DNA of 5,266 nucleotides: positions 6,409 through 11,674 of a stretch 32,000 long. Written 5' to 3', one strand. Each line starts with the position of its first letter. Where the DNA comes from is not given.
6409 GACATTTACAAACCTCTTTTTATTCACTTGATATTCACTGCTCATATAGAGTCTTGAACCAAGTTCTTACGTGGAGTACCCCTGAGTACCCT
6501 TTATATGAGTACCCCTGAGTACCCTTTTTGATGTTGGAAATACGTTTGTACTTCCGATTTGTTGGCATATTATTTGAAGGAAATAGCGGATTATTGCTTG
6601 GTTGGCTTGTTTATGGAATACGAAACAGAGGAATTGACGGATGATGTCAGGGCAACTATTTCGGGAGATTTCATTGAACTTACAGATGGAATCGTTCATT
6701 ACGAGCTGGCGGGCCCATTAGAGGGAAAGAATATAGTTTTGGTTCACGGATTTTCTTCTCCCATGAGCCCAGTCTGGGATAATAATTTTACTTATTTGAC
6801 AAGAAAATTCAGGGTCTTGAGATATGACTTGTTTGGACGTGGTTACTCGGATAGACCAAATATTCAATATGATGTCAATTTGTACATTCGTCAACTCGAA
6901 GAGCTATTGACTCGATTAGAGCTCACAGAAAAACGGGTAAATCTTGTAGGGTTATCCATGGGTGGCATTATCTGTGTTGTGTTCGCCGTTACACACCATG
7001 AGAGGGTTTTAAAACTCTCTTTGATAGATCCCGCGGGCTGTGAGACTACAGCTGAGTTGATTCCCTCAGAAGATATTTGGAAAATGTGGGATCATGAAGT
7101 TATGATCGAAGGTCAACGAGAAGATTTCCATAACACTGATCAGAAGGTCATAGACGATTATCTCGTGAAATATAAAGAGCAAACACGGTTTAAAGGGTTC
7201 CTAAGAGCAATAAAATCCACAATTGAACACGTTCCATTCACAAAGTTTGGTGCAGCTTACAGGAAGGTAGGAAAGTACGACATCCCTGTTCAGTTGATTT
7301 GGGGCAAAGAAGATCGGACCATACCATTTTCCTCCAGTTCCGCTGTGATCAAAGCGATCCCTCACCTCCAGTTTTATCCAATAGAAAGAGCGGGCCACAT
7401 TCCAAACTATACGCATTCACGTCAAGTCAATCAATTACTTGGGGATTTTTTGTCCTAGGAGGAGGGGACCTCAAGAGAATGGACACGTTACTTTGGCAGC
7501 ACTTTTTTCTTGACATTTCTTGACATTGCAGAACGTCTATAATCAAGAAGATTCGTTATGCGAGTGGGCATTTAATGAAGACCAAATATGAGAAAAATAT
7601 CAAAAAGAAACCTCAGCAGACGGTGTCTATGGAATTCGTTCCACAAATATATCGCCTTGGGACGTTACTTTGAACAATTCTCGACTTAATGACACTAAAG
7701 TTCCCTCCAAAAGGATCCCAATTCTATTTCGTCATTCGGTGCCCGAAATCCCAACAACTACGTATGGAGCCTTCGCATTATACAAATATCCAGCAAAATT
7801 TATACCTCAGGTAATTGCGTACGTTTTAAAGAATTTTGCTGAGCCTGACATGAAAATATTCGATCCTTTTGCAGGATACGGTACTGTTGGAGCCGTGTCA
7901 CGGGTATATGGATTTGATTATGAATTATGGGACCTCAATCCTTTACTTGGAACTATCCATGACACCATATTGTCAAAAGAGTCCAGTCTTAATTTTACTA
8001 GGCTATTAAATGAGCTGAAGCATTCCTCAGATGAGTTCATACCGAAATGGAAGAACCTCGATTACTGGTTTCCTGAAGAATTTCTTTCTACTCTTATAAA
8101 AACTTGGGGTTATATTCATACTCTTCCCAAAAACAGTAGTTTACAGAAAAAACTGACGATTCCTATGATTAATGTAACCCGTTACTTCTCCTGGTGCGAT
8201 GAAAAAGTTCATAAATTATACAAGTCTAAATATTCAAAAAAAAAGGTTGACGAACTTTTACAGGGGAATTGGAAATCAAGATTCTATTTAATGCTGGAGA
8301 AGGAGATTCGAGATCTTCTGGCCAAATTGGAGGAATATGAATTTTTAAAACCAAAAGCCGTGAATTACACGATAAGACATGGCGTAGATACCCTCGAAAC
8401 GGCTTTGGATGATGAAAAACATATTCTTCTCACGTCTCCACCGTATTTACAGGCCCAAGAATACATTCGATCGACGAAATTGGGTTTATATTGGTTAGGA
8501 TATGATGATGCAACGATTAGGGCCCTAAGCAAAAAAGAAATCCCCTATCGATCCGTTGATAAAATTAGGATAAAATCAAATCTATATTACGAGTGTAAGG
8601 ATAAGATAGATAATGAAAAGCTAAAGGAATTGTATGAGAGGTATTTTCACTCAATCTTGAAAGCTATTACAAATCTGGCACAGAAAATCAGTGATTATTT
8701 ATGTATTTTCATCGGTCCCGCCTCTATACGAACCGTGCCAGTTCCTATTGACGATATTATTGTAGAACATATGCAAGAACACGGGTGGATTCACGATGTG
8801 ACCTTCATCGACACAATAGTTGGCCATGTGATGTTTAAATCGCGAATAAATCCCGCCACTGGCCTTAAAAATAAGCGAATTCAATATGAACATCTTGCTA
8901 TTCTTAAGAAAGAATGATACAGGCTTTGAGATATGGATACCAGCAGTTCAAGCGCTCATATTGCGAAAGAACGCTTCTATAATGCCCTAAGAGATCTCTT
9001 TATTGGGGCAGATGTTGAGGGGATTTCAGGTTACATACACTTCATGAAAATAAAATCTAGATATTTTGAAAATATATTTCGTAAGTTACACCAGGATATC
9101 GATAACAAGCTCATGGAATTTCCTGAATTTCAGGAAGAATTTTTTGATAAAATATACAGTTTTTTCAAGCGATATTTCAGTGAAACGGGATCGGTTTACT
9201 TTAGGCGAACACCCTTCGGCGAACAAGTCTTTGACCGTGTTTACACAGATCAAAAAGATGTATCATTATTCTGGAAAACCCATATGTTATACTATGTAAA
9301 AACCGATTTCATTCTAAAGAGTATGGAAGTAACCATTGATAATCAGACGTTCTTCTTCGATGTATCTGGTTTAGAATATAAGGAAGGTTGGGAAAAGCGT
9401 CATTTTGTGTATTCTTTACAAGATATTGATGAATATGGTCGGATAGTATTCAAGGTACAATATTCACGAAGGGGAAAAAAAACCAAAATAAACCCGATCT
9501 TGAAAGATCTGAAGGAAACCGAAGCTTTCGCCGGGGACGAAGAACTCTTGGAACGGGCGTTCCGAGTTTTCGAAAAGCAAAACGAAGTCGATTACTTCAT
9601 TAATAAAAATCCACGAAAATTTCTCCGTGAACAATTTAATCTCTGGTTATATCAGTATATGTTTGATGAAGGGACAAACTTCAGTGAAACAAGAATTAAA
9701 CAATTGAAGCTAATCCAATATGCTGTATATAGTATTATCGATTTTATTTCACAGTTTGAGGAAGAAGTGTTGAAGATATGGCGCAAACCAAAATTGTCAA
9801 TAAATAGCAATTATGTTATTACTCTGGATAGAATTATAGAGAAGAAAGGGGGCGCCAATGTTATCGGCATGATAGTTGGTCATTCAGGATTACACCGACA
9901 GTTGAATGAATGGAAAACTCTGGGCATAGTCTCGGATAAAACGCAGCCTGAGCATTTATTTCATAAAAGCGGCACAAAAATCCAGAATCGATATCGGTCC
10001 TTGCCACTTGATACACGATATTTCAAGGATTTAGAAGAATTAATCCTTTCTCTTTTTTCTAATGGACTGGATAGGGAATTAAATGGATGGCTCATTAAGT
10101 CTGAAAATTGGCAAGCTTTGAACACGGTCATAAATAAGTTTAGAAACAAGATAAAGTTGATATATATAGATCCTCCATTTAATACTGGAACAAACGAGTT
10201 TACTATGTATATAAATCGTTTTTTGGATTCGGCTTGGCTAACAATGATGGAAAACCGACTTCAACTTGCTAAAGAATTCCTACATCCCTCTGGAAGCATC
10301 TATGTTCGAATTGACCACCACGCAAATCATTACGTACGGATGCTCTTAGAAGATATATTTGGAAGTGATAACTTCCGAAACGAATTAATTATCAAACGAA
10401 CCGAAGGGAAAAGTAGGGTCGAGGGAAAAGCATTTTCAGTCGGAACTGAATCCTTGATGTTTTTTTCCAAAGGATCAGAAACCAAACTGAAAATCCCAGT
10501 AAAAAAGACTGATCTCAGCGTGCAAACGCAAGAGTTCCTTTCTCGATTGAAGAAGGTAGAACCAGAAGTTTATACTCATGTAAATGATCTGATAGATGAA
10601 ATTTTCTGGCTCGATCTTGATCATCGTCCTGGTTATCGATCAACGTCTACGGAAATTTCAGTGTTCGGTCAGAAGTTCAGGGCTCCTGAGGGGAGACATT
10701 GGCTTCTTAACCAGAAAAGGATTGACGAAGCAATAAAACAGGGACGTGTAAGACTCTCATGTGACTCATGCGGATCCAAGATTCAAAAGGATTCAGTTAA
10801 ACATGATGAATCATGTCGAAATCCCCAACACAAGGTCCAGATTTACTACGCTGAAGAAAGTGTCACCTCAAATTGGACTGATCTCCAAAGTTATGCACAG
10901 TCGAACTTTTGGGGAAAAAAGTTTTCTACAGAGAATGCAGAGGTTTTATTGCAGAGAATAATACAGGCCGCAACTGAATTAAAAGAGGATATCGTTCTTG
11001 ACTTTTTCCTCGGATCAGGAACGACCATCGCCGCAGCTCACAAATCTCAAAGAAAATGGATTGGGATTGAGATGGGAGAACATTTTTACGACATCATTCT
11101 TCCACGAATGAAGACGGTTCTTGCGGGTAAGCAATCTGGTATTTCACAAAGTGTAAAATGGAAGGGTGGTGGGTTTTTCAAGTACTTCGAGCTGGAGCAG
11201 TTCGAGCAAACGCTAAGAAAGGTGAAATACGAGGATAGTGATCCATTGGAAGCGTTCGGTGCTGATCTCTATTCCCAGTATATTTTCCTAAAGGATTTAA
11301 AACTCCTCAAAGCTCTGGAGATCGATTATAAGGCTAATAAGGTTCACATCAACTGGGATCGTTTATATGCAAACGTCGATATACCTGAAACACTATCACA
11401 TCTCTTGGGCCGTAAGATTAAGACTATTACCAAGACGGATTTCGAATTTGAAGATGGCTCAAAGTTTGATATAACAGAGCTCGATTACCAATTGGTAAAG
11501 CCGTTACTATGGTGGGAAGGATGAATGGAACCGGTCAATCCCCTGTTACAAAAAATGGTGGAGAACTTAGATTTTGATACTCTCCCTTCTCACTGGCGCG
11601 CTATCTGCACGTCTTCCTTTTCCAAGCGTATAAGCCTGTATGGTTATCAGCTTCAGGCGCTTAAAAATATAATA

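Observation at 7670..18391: Methyltransferase island with three DNA MTase classes, an intact helicase and a TPR protein, but no recognisable nuclease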

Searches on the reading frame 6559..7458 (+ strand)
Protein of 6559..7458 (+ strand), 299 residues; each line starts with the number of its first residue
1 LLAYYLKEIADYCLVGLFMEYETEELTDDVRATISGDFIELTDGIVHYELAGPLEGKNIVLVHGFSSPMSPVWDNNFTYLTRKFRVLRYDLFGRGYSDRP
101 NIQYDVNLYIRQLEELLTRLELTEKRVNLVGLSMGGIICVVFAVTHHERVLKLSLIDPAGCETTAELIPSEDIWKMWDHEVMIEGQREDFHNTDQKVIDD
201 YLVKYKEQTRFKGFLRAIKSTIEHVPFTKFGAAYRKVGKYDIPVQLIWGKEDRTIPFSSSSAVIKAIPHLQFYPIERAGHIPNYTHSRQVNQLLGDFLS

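Call 10: search_protein_families(library=pfam, proteins=[window:6559-7458:+], max_evalue=0.001)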
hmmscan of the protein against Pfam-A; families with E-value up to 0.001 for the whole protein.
window:6559-7458:+ (299 aa): 3 families
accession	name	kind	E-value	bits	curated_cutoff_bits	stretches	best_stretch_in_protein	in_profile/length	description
PF00561.26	Abhydrolase_1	-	1e-21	78.2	25.8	1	58-195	2-136/245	alpha/beta hydrolase fold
PF12697.13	Abhydrolase_6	-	4.7e-15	57.3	26.3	1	59-292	1-216/217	Alpha/beta hydrolase family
PF12146.15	Hydrolase_4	-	3.5e-10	40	27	1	58-269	6-219/239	Serine aminopeptidase, S33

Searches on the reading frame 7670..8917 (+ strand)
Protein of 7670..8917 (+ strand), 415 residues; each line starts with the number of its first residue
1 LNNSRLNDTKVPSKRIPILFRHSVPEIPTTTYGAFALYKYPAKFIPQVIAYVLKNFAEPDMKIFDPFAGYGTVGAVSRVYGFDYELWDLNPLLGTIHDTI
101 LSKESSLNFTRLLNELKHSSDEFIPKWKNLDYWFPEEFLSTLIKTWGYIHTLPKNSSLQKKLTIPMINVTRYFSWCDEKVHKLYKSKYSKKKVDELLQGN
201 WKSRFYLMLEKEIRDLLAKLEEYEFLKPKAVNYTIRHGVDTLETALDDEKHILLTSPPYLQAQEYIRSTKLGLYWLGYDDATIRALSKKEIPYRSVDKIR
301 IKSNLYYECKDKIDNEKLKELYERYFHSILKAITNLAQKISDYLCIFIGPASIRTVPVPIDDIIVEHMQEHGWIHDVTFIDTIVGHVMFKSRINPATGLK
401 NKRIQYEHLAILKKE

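Call 3: search_protein_families(library=pfam, proteins=[window:7670-8917:+], max_evalue=0.01)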
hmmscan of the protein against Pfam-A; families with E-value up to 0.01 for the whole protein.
window:7670-8917:+ (415 aa): 1 family
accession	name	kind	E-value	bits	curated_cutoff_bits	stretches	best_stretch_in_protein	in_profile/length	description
PF01555.25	N6_N4_Mtase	-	4.1e-06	27.4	26.7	0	39-78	161-200/221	DNA methylase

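Call 4: search_protein_families(library=padloc, proteins=[window:7670-8917:+], max_evalue=0.01)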
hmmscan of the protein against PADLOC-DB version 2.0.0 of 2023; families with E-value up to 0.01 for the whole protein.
window:7670-8917:+ (415 aa): 12 families
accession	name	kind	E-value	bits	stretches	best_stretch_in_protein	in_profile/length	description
PDLC03322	MTase_II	-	6.7e-24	82.6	1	35-413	37-441/446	Type II methyltransferase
PDLC03362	MTase_II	-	1.2e-15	55.3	1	34-414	43-436/438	Type II methyltransferase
PDLC03364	MTase_II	-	1.2e-12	45.5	1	30-364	28-336/380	Type II methyltransferase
PDLC03380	MTase_II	-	2.9e-09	34.6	2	30-96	27-93/393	Type II methyltransferase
PDLC03377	MTase_II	-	6.8e-09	32.8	1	9-278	69-346/504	Type II methyltransferase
PDLC03224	MTase_II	-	3.5e-07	27.5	1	38-323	71-370/481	Type II methyltransferase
PDLC03389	MTase_II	-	1.8e-06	25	0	252-281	282-311/445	Type II methyltransferase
PDLC03319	MTase_II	-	5e-06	23.6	1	39-130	3-95/503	Type II methyltransferase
PDLC03387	MTase_II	-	5.4e-06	23.8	1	40-79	214-253/289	Type II methyltransferase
PDLC03360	MTase_II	-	9.9e-05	19.5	1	35-188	37-197/441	Type II methyltransferase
PDLC03353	MTase_II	-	0.00018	19.1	0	239-380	17-114/260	Type II methyltransferase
PDLC03325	MTase_II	-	0.00044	17.1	0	210-289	250-332/426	Type II methyltransferase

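Call 5: search_protein_families(library=ncbifam, proteins=[window:7670-8917:+], max_evalue=0.01)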
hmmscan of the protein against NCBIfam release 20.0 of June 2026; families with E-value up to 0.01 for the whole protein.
window:7670-8917:+ (415 aa): 0 families

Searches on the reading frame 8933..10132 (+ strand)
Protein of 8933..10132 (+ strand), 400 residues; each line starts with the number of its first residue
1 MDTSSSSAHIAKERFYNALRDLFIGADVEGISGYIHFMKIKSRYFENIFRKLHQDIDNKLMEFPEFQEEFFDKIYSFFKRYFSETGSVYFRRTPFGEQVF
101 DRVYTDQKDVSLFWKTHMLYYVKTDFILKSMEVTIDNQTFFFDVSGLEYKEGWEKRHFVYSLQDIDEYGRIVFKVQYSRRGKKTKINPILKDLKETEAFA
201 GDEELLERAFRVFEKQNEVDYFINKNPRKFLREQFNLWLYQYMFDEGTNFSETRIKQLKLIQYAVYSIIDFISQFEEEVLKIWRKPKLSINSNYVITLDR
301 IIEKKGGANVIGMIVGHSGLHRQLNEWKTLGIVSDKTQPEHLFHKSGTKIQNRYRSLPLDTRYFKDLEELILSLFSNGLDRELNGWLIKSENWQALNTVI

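Call 75: predict_structure(alignment_id=A4)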
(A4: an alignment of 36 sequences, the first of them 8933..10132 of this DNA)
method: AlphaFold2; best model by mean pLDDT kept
length: 400 residues; sequences in the alignment: 36
mean_pLDDT: 73.9   pTM: 0.56
mean pLDDT of the five models: 73.9, 73.4, 72.3, 72.1, 70.9
residues with pLDDT >= 90: 57; 70-90: 204; 50-70: 86; < 50: 53
segments of 3 or more residues with pLDDT < 50: 99-110, 112-115, 122-125, 218-222, 283-291, 384-400
pLDDT, mean of each block of 10 residues (from residue 1): 67 82 69 63 78 89 90 85 60 53 45 51 60 88 83 72 91 88 87 83 87 66 67 87 76 91 90 68 40 69 88 90 80 83 75 81 86 71 46 32
secondary structure, 60 per line:
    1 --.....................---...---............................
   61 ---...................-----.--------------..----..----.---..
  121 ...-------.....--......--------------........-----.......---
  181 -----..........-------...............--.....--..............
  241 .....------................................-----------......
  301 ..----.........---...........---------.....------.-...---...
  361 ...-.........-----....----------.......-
elements in order: H3-23 E27-29 H33-60 H64-81 E119-123 E131-135 E138-143 E158-165 E171-177 H186-195 H203-217 E220-224 H227-245 H252-283 E295-297 H298-302 H307-315 H319-329 H339-342 E358-360 H365-373 H379-382 H393-399

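Call 81: fold_search(model_id=the predicted structure, library=pdb)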
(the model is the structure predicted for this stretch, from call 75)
No match with E <= 0.001 here; weaker rows may still be real.
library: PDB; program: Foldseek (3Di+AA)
matches with E <= 10: 255; with E <= 0.001: 0
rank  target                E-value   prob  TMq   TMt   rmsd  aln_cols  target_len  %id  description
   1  6jlz_L                1.0e+00  0.03  0.09  0.16  18.2       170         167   14  P-eIF2a - eIF2B complex (released 2019-05-01)
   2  7z8n_A                1.1e+00  0.09  0.11  0.14  18.6       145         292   14  GacS histidine kinase from Pseudomonas aeruginosa (released 2022-07-13)
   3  3o01_B                1.2e+00  0.06  0.10  0.14  19.4       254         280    9  The Crystal Structure of the Salmonella Type III Secretion System Tip Protein SipD in Complex with Deoxycholate (released 2010-11-17)
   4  6jlz_M                1.2e+00  0.04  0.10  0.16  17.7       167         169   16  P-eIF2a - eIF2B complex (released 2019-05-01)
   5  5tj4_G                1.4e+00  0.05  0.10  0.08  14.2       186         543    9  Gasdermin-B C-terminal domain containing the polymorphism residues Gly299:Pro306 fused to maltose binding protein (released 2017-02-01)
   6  7nzm_E                1.5e+00  0.06  0.11  0.19  16.4       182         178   12  Cryo-EM structure of pre-dephosphorylation complex of phosphorylated eIF2alpha with trapped holophosphatase (PP1A_D64A (released 2021-09-29)
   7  8oz0_D                1.5e+00  0.01  0.09  0.10  22.2       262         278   11  Structure of a human 48S translation initiation complex with eIF4F and eIF4A (released 2024-02-07)
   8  2aho_B                1.7e+00  0.03  0.10  0.13  20.1       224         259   13  Structure of the archaeal initiation factor eIF2 alpha-gamma heterodimer from Sulfolobus solfataricus complexed with G (released 2006-01-31)
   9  7wks_A                1.9e+00  0.02  0.10  0.10  20.4       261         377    9  Apo state of AtPIN3 (released 2022-08-10)
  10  5tj4_A                2.0e+00  0.04  0.10  0.08  15.5       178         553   12  Gasdermin-B C-terminal domain containing the polymorphism residues Gly299:Pro306 fused to maltose binding protein (released 2017-02-01)
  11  5tj4_F                2.1e+00  0.04  0.10  0.08  15.2       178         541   11  Gasdermin-B C-terminal domain containing the polymorphism residues Gly299:Pro306 fused to maltose binding protein (released 2017-02-01)
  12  2fji_1                2.2e+00  0.06  0.14  0.14  13.0       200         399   14  Crystal structure of the C-terminal domain of the exocyst subunit Sec6p (released 2006-05-16)
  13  3hr0_A                2.2e+00  0.06  0.13  0.17  14.3       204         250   13  Crystal structure of Homo sapiens Conserved Oligomeric Golgi subunit 4 (released 2009-07-21)
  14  9ux7_C                2.2e+00  0.01  0.09  0.11  23.1       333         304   12  CryoEM Structure of LmuAB-DNA complex (released 2026-03-25)
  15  9ne9_A                2.3e+00  0.01  0.08  0.04  25.4       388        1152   10  Human polymerase epsilon bound to PCNA and DNA with a pre-existing mismatch in the blocked conformation I (released 2025-06-04)
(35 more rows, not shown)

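Call 120: search_solved_structures(query=A4, max_evalue=1)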
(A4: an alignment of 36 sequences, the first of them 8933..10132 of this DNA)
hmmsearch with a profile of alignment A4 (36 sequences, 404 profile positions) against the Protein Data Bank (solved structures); distinct sequences matched with E-value up to 1: 2.
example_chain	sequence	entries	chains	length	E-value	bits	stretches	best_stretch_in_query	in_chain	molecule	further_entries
7mcd_A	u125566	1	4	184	0.00071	21.8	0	244-273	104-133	AI-designed TIM-barrel F15C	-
8s89_A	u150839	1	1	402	0.33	13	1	25-94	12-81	DE NOVO PROTEIN P400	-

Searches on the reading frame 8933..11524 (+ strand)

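Call 3: search_protein_families(library=pfam, proteins=[window:8933-11524:+], max_evalue=0.01)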
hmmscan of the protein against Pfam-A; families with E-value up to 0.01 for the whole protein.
window:8933-11524:+ (863 aa): 1 family
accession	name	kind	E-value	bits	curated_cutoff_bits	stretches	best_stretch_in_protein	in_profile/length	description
PF01555.25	N6_N4_Mtase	-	5.2e-38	131.6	26.7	1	407-722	1-219/221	DNA methylase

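Call 4: search_protein_families(library=padloc, proteins=[window:8933-11524:+], max_evalue=0.01)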
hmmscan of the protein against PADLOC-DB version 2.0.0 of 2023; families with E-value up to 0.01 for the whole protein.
window:8933-11524:+ (863 aa): 49 families (the best 25 are shown)
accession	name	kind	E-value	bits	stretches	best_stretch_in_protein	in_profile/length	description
PDLC03638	MTase_III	-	1.7e-254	845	1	12-861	5-816/816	Type III methyltransferase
PDLC03635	MTase_III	-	6.7e-74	247.8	1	385-784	219-632/708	Type III methyltransferase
PDLC03636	MTase_III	-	2.7e-59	199.5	2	384-519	46-180/575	Type III methyltransferase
PDLC03644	MTase_III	-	9.5e-55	184.3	1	376-756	31-423/542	Type III methyltransferase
PDLC03354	MTase_II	-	5.4e-42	142.3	1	385-722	61-378/425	Type II methyltransferase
PDLC03646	MTase_III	-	2.5e-41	139.5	2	206-527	298-609/1057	Type III methyltransferase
PDLC03634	MTase_III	-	7.3e-40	135.4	2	433-716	171-446/621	Type III methyltransferase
PDLC03641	MTase_III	-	6.5e-33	112.2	2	433-703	182-429/657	Type III methyltransferase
PDLC03633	MTase_III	-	1.1e-31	108.2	3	434-526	150-241/616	Type III methyltransferase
PDLC03339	MTase_II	-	1.1e-25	88.3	2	395-521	11-144/399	Type II methyltransferase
PDLC03371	MTase_II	-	1.6e-25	88.1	2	617-728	154-254/260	Type II methyltransferase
PDLC03300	MTase_II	-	8.4e-24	82.1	2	424-487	77-138/302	Type II methyltransferase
PDLC03642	MTase_III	-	2e-22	77.6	1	383-703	81-380/528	Type III methyltransferase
PDLC03640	MTase_III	-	7.8e-21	72.1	2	386-483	45-163/654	Type III methyltransferase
PDLC03299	MTase_II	-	1.7e-20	71.7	2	662-742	194-273/296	Type II methyltransferase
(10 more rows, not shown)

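Call 5: search_protein_families(library=ncbifam, proteins=[window:8933-11524:+], max_evalue=0.01)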
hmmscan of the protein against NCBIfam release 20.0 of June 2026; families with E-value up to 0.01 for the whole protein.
window:8933-11524:+ (863 aa): 3 families
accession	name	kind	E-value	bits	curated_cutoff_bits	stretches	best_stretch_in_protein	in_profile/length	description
NF008572.0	PRK11524.1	equivalog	2e-17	63.3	292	2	664-739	195-269/294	adenine-specific DNA-methyltransferase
NF050803.1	DnaMtaseCcrMCaul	equivalog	4.6e-15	55.4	830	1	662-735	184-256/350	adenine-specific DNA-methyltransferase CcrM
NF010253.0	PRK13699.1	subfamily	4.1e-08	33.2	244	1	662-737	142-216/226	DNA methyltransferase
